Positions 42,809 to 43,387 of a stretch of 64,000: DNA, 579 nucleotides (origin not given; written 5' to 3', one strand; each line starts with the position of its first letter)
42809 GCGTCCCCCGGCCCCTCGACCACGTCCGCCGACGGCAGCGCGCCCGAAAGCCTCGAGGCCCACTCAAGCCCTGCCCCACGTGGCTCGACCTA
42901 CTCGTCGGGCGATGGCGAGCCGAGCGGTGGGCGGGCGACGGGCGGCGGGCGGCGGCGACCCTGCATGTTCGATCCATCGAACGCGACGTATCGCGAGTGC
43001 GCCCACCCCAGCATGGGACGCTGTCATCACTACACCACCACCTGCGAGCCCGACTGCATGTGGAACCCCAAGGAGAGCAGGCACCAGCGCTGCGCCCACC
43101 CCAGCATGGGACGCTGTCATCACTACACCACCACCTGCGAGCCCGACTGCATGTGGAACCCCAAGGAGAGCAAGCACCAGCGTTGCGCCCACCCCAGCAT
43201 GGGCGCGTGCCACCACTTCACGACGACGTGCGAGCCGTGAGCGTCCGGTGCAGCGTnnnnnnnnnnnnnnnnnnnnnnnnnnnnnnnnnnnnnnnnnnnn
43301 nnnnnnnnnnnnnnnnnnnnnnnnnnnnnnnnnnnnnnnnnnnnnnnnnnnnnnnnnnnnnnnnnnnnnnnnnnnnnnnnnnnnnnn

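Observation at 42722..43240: Exported Cys/His/Met-rich mini-protein built from near-identical 93-bp tandem repeats, family unknown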

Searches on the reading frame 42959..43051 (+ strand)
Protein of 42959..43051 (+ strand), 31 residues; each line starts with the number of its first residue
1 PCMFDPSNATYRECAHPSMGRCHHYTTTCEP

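Call 18: search_solved_structures(query=A1, max_evalue=10, show_alignments=3)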
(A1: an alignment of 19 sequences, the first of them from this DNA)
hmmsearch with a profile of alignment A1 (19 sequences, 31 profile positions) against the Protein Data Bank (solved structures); distinct sequences matched with E-value up to 10: 0.

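Call 22: search_protein_representatives(alignment_id=A1)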
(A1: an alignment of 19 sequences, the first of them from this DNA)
Query: 19 sequences, 31 profile positions. Proteins with E-value up to 0.001 (for the whole library): 106; up to 1e-10: 41; up to 1e-30: 6. The best 106 are listed.
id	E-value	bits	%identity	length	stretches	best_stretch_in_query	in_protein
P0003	2.2e-54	197.2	-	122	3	1-31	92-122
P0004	1.6e-53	194.5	-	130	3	1-31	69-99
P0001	2.8e-53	193.7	-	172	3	1-31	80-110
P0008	8.1e-41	153.8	-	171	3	1-31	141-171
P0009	2.7e-36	139.4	-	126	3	1-31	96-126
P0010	1.1e-35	137.5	-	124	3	2-30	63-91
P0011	3.4e-27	110.2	-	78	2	1-31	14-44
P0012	3.3e-25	103.9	-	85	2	1-31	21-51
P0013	8.4e-24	99.4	-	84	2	1-31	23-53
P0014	9.4e-24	99.2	-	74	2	1-31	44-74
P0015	2.5e-19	85.1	-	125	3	2-31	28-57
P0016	8.1e-18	80.3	-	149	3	2-30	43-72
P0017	1.0e-16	76.7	-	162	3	2-31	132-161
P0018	8.0e-15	70.7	-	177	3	1-31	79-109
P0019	1.4e-14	69.9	-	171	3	2-31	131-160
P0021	1.4e-13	66.7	-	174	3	2-31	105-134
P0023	3.8e-13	65.3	-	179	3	1-31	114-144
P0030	2.5e-12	62.7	-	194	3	2-31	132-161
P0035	5.9e-12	61.5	-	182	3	1-31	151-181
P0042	3.9e-11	58.9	-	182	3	1-30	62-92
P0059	3.7e-09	52.6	-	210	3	2-31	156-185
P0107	3.8e-04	36.5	-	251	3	1-31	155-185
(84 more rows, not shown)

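Call 25: search_protein_families(library=pfam, proteins=[P0019, P0021, P0030, P0016, P0015, P0035, P0059, P0042, P0107, P0023], max_evalue=1)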
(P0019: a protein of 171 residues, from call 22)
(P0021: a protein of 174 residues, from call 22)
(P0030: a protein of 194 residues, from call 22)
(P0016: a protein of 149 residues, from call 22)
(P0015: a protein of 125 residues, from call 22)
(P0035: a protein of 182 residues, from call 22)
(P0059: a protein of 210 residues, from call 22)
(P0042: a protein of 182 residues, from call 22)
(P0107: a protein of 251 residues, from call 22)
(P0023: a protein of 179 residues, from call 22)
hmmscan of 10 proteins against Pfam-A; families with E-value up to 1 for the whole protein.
P0019 (171 aa): 0 families

P0021 (174 aa): 1 family
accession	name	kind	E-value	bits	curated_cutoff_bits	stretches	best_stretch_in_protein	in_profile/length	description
PF15232.11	DUF4585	-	0.012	16.1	27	1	122-147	15-40/73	Domain of unknown function (DUF4585)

P0030 (194 aa): 0 families

P0016 (149 aa): 4 families
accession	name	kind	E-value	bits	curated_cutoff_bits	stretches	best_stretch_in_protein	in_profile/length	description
PF22112.2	OmcA-like_N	-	0.0095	16.3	27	0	34-58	98-122/167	OmcA-like N-terminal domain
PF03551.20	PadR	-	0.059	13.8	27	0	48-63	55-70/75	Transcriptional regulator PadR-like family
PF15232.11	DUF4585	-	0.094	13.2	27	0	40-52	28-40/73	Domain of unknown function (DUF4585)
PF23843.2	DUF7210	-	0.22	11.6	27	1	12-36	3-27/38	Domain of unknown function (DUF7210)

P0015 (125 aa): 0 families

P0035 (182 aa): 0 families

P0059 (210 aa): 0 families

P0042 (182 aa): 0 families

P0107 (251 aa): 4 families
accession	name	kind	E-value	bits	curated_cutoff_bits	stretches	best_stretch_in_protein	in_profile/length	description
PF15232.11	DUF4585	-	0.00038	20.9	27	0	183-202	25-44/73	Domain of unknown function (DUF4585)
PF18614.7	RNase_II_C_S1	-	0.27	11.5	26.6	1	12-37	22-47/59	RNase II-type exonuclease C-terminal S1 domain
PF16825.11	DUF5075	-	0.41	10.7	22.6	0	207-240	64-95/173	IGP family C-type lectin domain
PF18384.7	zf_CCCH_5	-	0.78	10.4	25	0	233-243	11-21/40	Unkempt Zinc finger domain 1 (Znf1)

P0023 (179 aa): 0 families

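Call 46: search_protein_families(library=ncbifam, proteins=[P0019, P0030, P0016, P0015, P0042, P0008, P0107], max_evalue=1)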
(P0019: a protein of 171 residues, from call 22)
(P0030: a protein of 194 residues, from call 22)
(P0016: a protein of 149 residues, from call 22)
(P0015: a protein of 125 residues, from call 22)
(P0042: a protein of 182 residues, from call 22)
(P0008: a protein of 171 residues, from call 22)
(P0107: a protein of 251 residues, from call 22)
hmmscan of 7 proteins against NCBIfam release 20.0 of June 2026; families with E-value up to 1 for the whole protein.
P0019 (171 aa): 0 families

P0030 (194 aa): 1 family
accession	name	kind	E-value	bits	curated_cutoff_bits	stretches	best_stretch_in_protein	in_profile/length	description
NF058595.1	invert_tail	domain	0.0031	17.8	37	1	32-63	57-88/113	lipo-invert putative C-terminal anchoring domain-containing protein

P0016 (149 aa): 1 family
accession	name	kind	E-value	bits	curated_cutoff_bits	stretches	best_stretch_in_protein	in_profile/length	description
NF049966.1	QH_SP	equivalog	8.1e-06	25.3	165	2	47-74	131-156/219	subtilisin-like serine protease QhpE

P0015 (125 aa): 0 families

P0042 (182 aa): 1 family
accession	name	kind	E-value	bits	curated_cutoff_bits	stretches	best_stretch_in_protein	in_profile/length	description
NF006224.0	PRK08351.1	equivalog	0.13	12.3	108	0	156-177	2-23/61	DNA-directed RNA polymerase subunit E''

P0008 (171 aa): 1 family
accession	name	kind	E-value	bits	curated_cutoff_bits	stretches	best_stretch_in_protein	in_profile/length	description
TIGR01692.1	HIBADH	equivalog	0.019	14.3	291.6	0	122-153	201-232/288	3-hydroxyisobutyrate dehydrogenase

P0107 (251 aa): 0 families

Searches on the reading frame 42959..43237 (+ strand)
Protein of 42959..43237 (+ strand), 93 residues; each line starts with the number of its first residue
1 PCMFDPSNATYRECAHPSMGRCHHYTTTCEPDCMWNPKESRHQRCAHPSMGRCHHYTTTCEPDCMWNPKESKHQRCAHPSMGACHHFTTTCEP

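Call 30: find_homologous_proteins(query=A3, max_evalue=0.001)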
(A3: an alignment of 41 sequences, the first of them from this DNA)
Query A3 (41 sequences) (93 aa, profile of the alignment): 37 proteins with E <= 0.001 among 334 candidates.
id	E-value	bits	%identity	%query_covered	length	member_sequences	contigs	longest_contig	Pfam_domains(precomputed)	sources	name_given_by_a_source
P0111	4.5e-29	119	33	99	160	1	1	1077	-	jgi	jgi:hypothetical protein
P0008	6.4e-29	118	57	99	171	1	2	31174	-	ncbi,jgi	-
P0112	7.0e-29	118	28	99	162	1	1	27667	-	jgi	jgi:hypothetical protein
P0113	9.3e-29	118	30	99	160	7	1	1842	-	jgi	-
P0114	1.1e-28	117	28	99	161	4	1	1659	-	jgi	jgi:hypothetical protein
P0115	1.3e-28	117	26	99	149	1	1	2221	-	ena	-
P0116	2.0e-28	116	28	99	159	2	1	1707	-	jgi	jgi:hypothetical protein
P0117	2.1e-28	116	33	99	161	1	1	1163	-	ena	-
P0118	2.6e-28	116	29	99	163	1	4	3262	-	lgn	-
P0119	3.4e-28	116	30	99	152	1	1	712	-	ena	-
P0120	3.6e-28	116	31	99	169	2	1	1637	-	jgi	-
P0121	3.7e-28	116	28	100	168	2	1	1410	-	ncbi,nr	ncbi:MAG TPA: hypothetical protein PKU97_24165, partial [Kofleriaceae bacterium]|nr:hypothetical pro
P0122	5.3e-28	115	31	99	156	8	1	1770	-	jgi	jgi:hypothetical protein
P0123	6.0e-28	115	28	99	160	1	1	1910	-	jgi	jgi:hypothetical protein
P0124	2.5e-27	113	30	99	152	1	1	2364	-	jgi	jgi:hypothetical protein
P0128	7.0e-27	112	29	99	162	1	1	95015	-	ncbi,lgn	-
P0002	4.8e-26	109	72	100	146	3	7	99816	-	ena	-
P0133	1.4e-24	104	27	92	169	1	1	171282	-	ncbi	ncbi:MAG: hypothetical protein R3B06_27575 [Kofleriaceae bacterium]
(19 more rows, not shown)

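Call 31: find_encoding_contigs(protein=P0133, flank=6000, max_places=1)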
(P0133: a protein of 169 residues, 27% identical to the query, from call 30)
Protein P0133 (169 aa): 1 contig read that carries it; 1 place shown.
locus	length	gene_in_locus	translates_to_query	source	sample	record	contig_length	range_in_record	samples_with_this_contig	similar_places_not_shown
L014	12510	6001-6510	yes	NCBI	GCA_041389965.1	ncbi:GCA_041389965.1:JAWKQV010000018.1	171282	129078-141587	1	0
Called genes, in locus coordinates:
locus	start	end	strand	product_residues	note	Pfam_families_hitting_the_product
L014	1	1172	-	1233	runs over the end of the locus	PF00069:Pkinase, PF07714:PK_Tyr_Ser-Thr, PF13191:AAA_16, PF13401:AAA_22 (weak), PF13424:TPR_12 (faint)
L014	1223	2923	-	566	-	-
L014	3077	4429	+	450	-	PF16697:Yop-YscD_cpl, PF00498:FHA, PF00158:Sigma54_activat, PF14532:Sigma54_activ_2, PF00004:AAA (weak), PF07728:AAA_5, PF25601:AAA_lid_14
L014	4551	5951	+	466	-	PF00069:Pkinase, PF07714:PK_Tyr_Ser-Thr, PF17667:Pkinase_fungal (faint), PF03109:ABC1 (weak)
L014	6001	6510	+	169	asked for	-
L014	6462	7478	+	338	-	PF24681:Kelch_KLHDC2_KLHL20_DRC7, PF24981:Beta-prop_ATRN-LZTR1 (weak), PF13964:Beta-prop_Calicin, PF24681:Kelch_KLHDC2_KLHL20_DRC7, PF25210:Kelch_FKB95 (weak), PF01344:Kelch_1, PF13415:Beta-prop_FBX42, PF01344:Kelch_1 (weak), +3 more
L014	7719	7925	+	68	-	-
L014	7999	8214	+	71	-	-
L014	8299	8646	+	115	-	PF00076:RRM_1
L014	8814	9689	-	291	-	PF02230:Abhydrolase_2 (faint)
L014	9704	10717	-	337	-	PF03706:LPG_synthase_TM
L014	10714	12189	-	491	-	-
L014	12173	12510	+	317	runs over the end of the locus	-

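Call 32: find_encoding_contigs(protein=P0128, flank=6000, max_places=1)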
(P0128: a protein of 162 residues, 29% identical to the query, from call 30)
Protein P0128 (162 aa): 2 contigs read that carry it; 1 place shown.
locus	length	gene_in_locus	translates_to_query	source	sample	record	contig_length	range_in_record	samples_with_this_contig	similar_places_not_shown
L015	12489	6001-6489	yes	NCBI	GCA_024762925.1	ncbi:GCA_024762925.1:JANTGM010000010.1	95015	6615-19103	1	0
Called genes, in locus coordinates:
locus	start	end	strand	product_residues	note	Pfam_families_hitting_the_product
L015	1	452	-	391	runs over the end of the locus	PF00155:Aminotran_1_2, PF00266:Aminotran_5 (faint)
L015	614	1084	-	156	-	-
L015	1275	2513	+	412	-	-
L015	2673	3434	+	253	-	-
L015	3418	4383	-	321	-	PF01479:S4 (weak), PF00849:PseudoU_synth_2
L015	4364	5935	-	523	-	PF08757:CotH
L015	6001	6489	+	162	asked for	-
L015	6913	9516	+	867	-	PF00069:Pkinase, PF07714:PK_Tyr_Ser-Thr, PF13432:TPR_16 (faint), PF13181:TPR_8 (faint), PF00515:TPR_1 (faint), PF13424:TPR_12, PF24885:TPR_NPHP3 (weak), PF13424:TPR_12, +4 more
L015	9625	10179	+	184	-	-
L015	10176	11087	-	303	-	-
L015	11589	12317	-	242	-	-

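Call 33: find_encoding_contigs(protein=P0112, flank=6000, max_places=1)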
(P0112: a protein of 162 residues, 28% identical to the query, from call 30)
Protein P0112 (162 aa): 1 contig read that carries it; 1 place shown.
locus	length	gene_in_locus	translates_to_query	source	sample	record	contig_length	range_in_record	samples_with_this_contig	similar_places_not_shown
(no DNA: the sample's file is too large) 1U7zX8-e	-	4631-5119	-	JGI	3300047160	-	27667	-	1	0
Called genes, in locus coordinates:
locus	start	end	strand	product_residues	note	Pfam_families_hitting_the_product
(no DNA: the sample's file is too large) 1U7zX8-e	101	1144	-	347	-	PF00226:DnaJ, PF01556:DnaJ_C, PF00684:DnaJ_CXXCXGXG (weak)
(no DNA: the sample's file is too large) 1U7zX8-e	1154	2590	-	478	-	-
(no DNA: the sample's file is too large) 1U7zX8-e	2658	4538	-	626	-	-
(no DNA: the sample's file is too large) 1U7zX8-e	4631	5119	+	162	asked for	-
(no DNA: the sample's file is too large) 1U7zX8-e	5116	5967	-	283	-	PF19777:DUF6263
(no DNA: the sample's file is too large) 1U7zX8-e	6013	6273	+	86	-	PF04324:Fer2_BFD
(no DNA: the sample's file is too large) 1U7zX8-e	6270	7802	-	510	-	-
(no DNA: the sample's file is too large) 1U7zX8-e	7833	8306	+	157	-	PF00210:Ferritin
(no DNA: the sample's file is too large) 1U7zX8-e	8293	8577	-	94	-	-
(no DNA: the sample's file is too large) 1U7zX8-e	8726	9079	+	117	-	-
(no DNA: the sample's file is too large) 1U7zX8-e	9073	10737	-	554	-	PF00069:Pkinase, PF07714:PK_Tyr_Ser-Thr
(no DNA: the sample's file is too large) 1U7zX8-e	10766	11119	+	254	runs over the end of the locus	-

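Call 37: predict_structure(alignment_id=A3)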
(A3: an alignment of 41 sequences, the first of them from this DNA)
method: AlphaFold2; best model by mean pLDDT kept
length: 93 residues; sequences in the alignment: 41
mean_pLDDT: 97.4   pTM: 0.86
mean pLDDT of the five models: 97.4, 97.2, 96.6, 96.5, 96.0
residues with pLDDT >= 90: 93; 70-90: 0; 50-70: 0; < 50: 0
segments of 3 or more residues with pLDDT < 50: none
pLDDT, mean of each block of 10 residues (from residue 1): 97 98 98 97 98 98 97 98 97 95
secondary structure, 60 per line:
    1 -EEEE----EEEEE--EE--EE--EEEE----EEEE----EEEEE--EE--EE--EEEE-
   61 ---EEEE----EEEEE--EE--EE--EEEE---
elements in order: E2-5 E10-14 E25-28 E33-36 E41-45 E56-59 E64-67 E72-76 E87-90

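Call 39: fold_search(model_id=the predicted structure, library=pdb)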
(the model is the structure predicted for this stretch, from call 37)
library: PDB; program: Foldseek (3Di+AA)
matches with E <= 10: 33; with E <= 0.001: 0
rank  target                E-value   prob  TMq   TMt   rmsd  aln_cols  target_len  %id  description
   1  7lfs_B                1.9e+00  0.02  0.17  0.05  15.7        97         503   15  Crystal structure of the epidermal growth factor receptor extracellular region with A265V mutation in complex with epi (released 2021-11-17)
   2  5wb8_D                3.1e+00  0.02  0.17  0.04  14.2        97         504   14  Crystal structure of the epidermal growth factor receptor extracellular region in complex with epigen (released 2017-10-18)
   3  7om4_A                3.1e+00  0.01  0.15  0.04  15.6       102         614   16  Nanobody EgB4 bound to the full extracellular EGFR-EGF complex (released 2022-03-02)
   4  8jxe_A                3.1e+00  0.01  0.13  0.02  16.2        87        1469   14  rat megalin RAP complex head (released 2024-06-19)
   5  8hgs_A                3.2e+00  0.02  0.20  0.04  15.2        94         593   14  The EGF-bound EGFR ectodomain homodimer (released 2023-02-15)
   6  5wb7_B                3.2e+00  0.02  0.19  0.05  15.5        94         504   15  Crystal structure of the epidermal growth factor receptor extracellular region in complex with epiregulin (released 2017-10-18)
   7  4kro_A                3.7e+00  0.01  0.16  0.04  17.3       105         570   15  Nanobody/VHH domain EgA1 in complex with the extracellular region of EGFR (released 2013-08-28)
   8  8jut_A                4.1e+00  0.01  0.14  0.01  16.0        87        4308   13  rat megalin RAP complex (released 2024-06-19)
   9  5wb8_A                4.4e+00  0.02  0.19  0.05  15.0        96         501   18  Crystal structure of the epidermal growth factor receptor extracellular region in complex with epigen (released 2017-10-18)
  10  6qus_I                4.6e+00  0.02  0.19  0.16   8.9        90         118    6  HsCKK (human CAMSAP1) decorated 13pf taxol-GDP microtubule (released 2019-11-27)
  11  8hyj_I                4.6e+00  0.01  0.13  0.12  20.5       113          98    6  A cryo-EM structure of KTF1-bound polymerase V transcription elongation complex (released 2023-06-21)
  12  5m50_C                5.2e+00  0.02  0.22  0.19   8.9        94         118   14  Mechanism of microtubule minus-end recognition and protection by CAMSAP proteins (released 2017-10-04)
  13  8f5o_F                5.2e+00  0.01  0.17  0.03  14.1        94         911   12  Structure of Leishmania tarentolae IFT-A (state 1) (released 2022-12-21)
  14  5hbf_B                5.5e+00  0.03  0.20  0.08   7.5        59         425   20  Crystal structure of human full-length chitotriosidase (CHIT1) (released 2016-05-04)
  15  7fh1_A                5.5e+00  0.02  0.22  0.05  10.7        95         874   10  Structure of the human Meckelin (released 2021-12-01)
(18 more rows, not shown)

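Call 43: fold_search(model_id=the predicted structure, library=viral)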
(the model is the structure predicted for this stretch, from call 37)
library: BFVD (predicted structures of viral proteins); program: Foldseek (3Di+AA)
matches with E <= 10: 104; with E <= 0.001: 0
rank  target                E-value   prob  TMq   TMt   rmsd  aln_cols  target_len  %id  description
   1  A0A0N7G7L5            3.1e-01  0.05  0.17  0.05  18.3       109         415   16  Chitin-binding type-2 domain-containing protein [Chrysochromulina ericina virus CeV-01B]
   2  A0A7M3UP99            4.5e-01  0.05  0.16  0.04  14.7        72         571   21  Uncharacterized protein [Pyramimonas orientalis virus]
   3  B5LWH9                6.4e-01  0.04  0.16  0.09  13.6        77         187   19  Uncharacterized protein [Feldmannia species virus]
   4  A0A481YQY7            9.8e-01  0.04  0.16  0.05  20.8        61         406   16  Uncharacterized protein [Iridovirus LCIVAC01]
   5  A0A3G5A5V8            1.2e+00  0.04  0.19  0.04  12.2        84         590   14  Uncharacterized protein [Harvfovirus sp.]
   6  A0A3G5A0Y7            1.4e+00  0.03  0.16  0.04  16.0        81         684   16  Uncharacterized protein [Harvfovirus sp.]
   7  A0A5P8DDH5            1.9e+00  0.03  0.19  0.13  11.5        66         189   15  (no name in the UniProt tables at hand)
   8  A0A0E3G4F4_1          2.4e+00  0.01  0.19  0.02  20.5       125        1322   15  Uncharacterized protein [Synechococcus phage ACG-2014f]
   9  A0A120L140            2.5e+00  0.04  0.21  0.13  12.2        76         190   17  Ac150 [Cnaphalocrocis medinalis granulovirus]
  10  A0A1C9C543            2.7e+00  0.03  0.17  0.04  12.2        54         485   20  Uncharacterized protein [Heterosigma akashiwo virus 01]
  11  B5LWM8                2.7e+00  0.02  0.17  0.07  12.9        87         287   10  Uncharacterized protein [Feldmannia species virus]
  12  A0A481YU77            3.4e+00  0.02  0.17  0.08  14.5        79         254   18  Uncharacterized protein [Marseillevirus LCMAC102]
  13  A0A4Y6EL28            3.6e+00  0.02  0.21  0.17  13.9        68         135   15  Uncharacterized protein [Gordonia phage McKinley]
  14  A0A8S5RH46            4.1e+00  0.03  0.16  0.12  11.1        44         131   11  Uncharacterized protein [virus sp. ctML55]
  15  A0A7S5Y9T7            4.3e+00  0.06  0.17  0.16   2.4        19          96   32  (no name in the UniProt tables at hand)
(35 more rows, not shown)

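Call 46: search_protein_families(library=ncbifam, proteins=[P0133, P0128], max_evalue=1)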
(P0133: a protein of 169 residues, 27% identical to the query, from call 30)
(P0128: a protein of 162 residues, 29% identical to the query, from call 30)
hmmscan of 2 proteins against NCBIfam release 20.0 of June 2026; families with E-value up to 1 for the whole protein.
P0133 (169 aa): 0 families

P0128 (162 aa): 5 families
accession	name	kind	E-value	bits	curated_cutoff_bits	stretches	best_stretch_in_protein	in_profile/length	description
NF052551.1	EnvBioLpgNMYCTU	equivalog_domain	0.022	14.1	250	1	8-53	6-49/227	envelope biogenesis lipoprotein LpqN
NF058595.1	invert_tail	domain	0.039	14.3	37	1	5-48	55-99/113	lipo-invert putative C-terminal anchoring domain-containing protein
NF010455.0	PRK13883.1-1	equivalog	0.091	12.9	296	1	7-51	4-48/162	conjugal transfer protein TrbH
NF053526.1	Myco_lipo_LppK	equivalog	0.16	12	125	1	7-53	8-54/167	lipoprotein LppK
NF053532.1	lipo_SCO4651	subfamily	0.2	11.2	65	1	8-51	5-48/277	SCO4651 family lipoprotein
